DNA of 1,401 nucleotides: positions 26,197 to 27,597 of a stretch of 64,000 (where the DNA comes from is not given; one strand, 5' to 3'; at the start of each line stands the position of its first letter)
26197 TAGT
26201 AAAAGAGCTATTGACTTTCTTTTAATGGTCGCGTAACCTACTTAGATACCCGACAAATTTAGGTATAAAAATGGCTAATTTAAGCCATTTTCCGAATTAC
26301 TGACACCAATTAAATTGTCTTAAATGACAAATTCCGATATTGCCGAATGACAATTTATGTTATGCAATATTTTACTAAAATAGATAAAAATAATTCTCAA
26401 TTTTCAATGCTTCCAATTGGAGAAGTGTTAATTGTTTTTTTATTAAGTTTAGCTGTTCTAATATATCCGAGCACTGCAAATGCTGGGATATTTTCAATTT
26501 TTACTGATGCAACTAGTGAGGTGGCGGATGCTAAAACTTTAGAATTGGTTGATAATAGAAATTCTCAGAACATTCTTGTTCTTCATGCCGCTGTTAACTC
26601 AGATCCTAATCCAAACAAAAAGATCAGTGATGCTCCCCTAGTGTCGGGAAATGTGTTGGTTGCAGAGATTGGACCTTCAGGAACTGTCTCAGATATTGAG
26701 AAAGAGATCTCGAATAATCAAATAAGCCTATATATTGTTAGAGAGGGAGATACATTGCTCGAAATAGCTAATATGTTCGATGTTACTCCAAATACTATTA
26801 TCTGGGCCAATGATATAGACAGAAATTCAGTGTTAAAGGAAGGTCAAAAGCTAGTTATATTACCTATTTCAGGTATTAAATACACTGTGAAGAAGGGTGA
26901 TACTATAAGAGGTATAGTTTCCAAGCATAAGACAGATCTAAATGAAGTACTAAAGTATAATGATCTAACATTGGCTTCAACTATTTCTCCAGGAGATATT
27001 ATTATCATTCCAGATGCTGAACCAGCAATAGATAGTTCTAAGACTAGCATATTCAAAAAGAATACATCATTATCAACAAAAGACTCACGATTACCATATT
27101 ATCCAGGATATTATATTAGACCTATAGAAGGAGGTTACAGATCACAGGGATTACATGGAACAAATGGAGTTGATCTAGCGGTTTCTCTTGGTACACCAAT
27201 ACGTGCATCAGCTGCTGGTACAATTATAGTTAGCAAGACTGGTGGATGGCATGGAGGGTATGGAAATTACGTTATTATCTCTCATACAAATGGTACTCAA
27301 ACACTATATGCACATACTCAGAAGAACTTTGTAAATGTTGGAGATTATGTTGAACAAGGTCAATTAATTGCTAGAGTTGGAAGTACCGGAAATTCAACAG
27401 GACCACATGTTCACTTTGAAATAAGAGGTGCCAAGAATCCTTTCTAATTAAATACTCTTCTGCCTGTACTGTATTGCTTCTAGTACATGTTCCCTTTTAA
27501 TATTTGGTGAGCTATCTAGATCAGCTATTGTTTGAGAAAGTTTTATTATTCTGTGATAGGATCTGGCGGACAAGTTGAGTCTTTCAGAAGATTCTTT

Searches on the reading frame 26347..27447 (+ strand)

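Call 87: search_protein_families(library=pfam, proteins=[window:26347-27447:+], max_evalue=0.01)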
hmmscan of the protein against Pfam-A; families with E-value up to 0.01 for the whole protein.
window:26347-27447:+ (366 aa): 4 families
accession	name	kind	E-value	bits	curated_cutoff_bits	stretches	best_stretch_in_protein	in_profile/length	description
PF01551.29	Peptidase_M23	-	2e-30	105.3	28.7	1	272-364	3-92/96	Peptidase family M23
PF01476.26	LysM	-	3.4e-19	69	20.9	2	129-171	1-42/43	LysM domain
PF23473.1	LysM3_LYK4_5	-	6.4e-10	39.4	29.3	1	129-161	5-37/48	LYK4/5 LysM3 domain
PF23446.1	LysM1_NFP_LYK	-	0.00011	23.5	36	0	136-174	17-55/60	NFP/LYK LysM1 domain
